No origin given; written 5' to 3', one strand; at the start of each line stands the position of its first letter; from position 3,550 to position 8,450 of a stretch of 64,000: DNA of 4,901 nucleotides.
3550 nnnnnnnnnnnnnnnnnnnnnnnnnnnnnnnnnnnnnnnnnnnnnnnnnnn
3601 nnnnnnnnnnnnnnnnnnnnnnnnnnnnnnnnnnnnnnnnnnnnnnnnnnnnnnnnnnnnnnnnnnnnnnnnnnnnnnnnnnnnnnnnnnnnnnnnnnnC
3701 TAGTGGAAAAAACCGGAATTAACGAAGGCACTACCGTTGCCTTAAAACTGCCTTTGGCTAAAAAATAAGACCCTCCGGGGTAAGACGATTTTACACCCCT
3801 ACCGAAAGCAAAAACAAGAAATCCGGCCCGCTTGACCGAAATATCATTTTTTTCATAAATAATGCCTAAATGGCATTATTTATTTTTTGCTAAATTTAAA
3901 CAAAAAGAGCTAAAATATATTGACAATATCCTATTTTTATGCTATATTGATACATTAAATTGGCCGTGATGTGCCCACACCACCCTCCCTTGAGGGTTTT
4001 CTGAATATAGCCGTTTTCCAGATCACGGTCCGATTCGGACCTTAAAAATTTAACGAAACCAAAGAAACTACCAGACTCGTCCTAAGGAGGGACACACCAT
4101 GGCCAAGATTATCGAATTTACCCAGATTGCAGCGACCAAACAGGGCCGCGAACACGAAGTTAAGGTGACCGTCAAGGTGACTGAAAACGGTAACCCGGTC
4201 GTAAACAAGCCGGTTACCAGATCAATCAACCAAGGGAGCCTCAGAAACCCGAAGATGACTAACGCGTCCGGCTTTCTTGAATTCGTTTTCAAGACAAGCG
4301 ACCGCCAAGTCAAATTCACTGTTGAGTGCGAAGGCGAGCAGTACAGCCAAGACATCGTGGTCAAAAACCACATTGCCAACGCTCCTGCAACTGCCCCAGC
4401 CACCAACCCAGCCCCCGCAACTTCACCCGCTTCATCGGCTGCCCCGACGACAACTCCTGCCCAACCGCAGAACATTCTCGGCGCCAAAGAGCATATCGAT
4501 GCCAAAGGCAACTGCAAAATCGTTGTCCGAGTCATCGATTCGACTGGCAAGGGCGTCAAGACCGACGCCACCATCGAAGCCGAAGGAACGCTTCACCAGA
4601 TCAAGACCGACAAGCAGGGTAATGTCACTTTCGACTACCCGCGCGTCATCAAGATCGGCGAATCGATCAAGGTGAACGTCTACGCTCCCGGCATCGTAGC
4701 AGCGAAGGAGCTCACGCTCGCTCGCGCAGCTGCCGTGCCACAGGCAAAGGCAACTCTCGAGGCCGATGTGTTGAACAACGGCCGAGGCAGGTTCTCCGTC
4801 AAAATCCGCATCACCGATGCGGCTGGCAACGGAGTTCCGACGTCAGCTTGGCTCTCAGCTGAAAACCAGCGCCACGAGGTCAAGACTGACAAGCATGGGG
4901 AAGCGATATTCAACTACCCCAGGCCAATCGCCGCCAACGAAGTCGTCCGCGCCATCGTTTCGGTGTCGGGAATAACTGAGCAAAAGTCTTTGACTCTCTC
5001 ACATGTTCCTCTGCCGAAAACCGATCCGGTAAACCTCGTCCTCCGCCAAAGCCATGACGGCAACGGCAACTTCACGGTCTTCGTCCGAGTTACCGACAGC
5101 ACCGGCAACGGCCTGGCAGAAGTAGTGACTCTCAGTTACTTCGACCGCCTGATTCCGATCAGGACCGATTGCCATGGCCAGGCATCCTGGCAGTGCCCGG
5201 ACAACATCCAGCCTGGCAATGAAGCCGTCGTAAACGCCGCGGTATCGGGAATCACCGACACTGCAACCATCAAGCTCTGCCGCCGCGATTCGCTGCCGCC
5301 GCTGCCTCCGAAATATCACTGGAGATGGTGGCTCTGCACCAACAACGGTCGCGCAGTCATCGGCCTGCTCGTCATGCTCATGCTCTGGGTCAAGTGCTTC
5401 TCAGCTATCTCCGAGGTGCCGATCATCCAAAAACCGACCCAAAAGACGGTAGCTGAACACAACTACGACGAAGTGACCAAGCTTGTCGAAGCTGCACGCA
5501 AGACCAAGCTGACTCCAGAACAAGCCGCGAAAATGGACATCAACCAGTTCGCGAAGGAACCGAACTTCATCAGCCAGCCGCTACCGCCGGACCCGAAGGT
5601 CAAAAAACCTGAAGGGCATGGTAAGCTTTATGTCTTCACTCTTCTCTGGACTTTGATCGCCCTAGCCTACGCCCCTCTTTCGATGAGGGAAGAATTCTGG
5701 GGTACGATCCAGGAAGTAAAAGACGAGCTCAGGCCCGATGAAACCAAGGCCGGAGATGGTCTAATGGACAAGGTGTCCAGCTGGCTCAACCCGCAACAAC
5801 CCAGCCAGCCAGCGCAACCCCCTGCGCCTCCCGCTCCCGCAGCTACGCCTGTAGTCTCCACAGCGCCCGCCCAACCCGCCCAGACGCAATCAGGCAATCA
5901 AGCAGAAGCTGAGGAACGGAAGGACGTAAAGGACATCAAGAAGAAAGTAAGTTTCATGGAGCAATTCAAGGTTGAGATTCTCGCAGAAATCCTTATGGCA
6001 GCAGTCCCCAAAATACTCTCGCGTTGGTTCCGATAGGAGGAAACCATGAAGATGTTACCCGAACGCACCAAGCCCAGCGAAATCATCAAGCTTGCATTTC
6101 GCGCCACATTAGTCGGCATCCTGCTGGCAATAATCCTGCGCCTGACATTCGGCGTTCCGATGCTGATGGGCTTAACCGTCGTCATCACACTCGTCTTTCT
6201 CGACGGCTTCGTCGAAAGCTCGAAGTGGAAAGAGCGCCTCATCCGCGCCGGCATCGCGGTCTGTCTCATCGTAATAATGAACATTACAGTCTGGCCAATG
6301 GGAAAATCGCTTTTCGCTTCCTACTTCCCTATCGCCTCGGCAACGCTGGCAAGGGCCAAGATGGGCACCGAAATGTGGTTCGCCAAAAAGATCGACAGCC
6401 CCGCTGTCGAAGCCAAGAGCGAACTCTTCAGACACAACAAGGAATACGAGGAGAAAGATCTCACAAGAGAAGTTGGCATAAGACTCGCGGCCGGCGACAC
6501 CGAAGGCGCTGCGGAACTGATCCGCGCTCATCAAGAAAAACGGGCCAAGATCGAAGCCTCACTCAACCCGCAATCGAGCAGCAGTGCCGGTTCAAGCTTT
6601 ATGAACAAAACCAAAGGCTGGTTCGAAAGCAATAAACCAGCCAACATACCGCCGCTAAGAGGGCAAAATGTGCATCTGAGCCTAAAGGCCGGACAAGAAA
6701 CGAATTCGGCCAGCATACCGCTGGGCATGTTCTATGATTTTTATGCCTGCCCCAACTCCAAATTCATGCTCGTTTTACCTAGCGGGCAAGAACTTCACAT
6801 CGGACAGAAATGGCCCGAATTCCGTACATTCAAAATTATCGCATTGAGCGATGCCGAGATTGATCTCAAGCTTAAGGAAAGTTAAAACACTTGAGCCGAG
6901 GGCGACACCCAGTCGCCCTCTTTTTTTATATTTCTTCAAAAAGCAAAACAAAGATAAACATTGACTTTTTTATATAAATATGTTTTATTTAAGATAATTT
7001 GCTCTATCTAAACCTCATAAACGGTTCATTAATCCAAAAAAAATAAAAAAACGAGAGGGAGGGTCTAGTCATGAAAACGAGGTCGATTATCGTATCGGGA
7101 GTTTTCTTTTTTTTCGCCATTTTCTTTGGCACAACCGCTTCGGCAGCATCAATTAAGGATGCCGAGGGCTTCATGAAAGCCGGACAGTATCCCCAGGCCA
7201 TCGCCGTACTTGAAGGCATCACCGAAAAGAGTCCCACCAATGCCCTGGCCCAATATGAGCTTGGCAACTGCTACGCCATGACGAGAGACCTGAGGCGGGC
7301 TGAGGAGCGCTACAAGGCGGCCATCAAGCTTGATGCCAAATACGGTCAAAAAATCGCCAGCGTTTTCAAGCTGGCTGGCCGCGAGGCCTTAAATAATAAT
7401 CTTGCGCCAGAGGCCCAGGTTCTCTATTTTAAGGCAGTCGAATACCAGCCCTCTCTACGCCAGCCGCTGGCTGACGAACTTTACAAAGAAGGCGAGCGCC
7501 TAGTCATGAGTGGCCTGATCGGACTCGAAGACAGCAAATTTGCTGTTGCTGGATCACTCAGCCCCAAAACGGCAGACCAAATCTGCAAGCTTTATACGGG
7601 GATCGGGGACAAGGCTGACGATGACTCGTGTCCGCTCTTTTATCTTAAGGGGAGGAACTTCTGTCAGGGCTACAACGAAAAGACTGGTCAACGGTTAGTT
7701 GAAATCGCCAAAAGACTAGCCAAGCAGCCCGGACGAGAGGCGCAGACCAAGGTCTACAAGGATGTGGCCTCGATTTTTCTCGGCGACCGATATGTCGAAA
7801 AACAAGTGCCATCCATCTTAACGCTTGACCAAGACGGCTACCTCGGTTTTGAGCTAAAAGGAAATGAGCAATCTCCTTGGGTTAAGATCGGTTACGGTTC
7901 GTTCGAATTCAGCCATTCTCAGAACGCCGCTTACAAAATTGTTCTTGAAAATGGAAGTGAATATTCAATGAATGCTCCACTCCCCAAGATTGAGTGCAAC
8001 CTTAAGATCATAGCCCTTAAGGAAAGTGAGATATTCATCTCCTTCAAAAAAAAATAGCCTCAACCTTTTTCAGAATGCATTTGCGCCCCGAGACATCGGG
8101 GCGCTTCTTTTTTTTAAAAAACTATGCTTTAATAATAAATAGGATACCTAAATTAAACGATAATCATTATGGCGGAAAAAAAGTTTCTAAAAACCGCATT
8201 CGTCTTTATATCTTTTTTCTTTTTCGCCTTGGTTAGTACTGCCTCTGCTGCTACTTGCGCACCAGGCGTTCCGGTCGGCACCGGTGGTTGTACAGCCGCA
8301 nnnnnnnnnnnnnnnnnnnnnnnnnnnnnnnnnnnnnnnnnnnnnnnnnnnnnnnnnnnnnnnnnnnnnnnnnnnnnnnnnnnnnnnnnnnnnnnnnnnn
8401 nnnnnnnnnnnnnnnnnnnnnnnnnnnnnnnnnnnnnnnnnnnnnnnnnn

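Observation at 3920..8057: Orphan three-gene envelope locus with strong promoter and unusual topology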

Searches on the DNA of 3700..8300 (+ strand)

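Call 6: search_rna_families(source=window, start=3700, end=8300, threshold=evalue, max_evalue=1)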
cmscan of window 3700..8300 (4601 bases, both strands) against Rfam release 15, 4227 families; matches with E-value up to 1: 1.
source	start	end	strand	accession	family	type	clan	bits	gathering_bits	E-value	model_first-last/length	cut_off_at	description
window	8055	8112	+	RF02871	ncS54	Gene; sRNA;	-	26.4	43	0.006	1-79/79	no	Burkholderia sRNA 54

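Call 93: search_rna_families(sources=[L010, L012, L015, L016], threshold=evalue, max_evalue=0.1)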
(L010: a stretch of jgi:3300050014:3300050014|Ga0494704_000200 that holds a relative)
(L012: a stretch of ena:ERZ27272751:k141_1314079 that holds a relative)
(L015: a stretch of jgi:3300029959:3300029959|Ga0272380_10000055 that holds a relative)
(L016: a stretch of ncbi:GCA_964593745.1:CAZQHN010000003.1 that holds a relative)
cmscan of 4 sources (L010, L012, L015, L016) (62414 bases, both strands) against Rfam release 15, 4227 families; matches with E-value up to 0.1: 14.
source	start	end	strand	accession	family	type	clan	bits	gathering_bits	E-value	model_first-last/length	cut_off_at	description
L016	9787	9859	+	RF00005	tRNA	Gene; tRNA;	CL00001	78.4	29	1.5e-15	1-71/71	no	tRNA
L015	6677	6749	+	RF00005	tRNA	Gene; tRNA;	CL00001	69.7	29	3.7e-13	1-71/71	no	tRNA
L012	4723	4795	+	RF00005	tRNA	Gene; tRNA;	CL00001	68.6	29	7.2e-13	1-71/71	no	tRNA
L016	9630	9703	+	RF00005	tRNA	Gene; tRNA;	CL00001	67.5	29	1.5e-12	1-71/71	no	tRNA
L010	5469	5541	+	RF00005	tRNA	Gene; tRNA;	CL00001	65.4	29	5.8e-12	1-71/71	no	tRNA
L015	15116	15186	+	RF00005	tRNA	Gene; tRNA;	CL00001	62.1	29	4.7e-11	1-71/71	no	tRNA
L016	3824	3895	+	RF00005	tRNA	Gene; tRNA;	CL00001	60.2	29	1.5e-10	1-71/71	no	tRNA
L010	15199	15269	+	RF00005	tRNA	Gene; tRNA;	CL00001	56.1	29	2e-09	1-71/71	no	tRNA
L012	10452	10535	+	RF00005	tRNA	Gene; tRNA;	CL00001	54.2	29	6.9e-09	1-71/71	no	tRNA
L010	10978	11060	+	RF00005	tRNA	Gene; tRNA;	CL00001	53.6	29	9.7e-09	1-71/71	no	tRNA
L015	10118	10201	+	RF00005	tRNA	Gene; tRNA;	CL00001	53.6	29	1e-08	1-71/71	no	tRNA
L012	14782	14852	+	RF00005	tRNA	Gene; tRNA;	CL00001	46.7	29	8e-07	1-71/71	no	tRNA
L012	11593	11662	-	RF01472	rli40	Gene; sRNA;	-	32.7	100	0.00025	1-263/263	no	Listeria sRNA rli40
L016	14797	14871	+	RF03823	mir-1814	Gene; miRNA;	-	28.3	90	0.092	1-70/70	no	mir-1814 microRNA precursor family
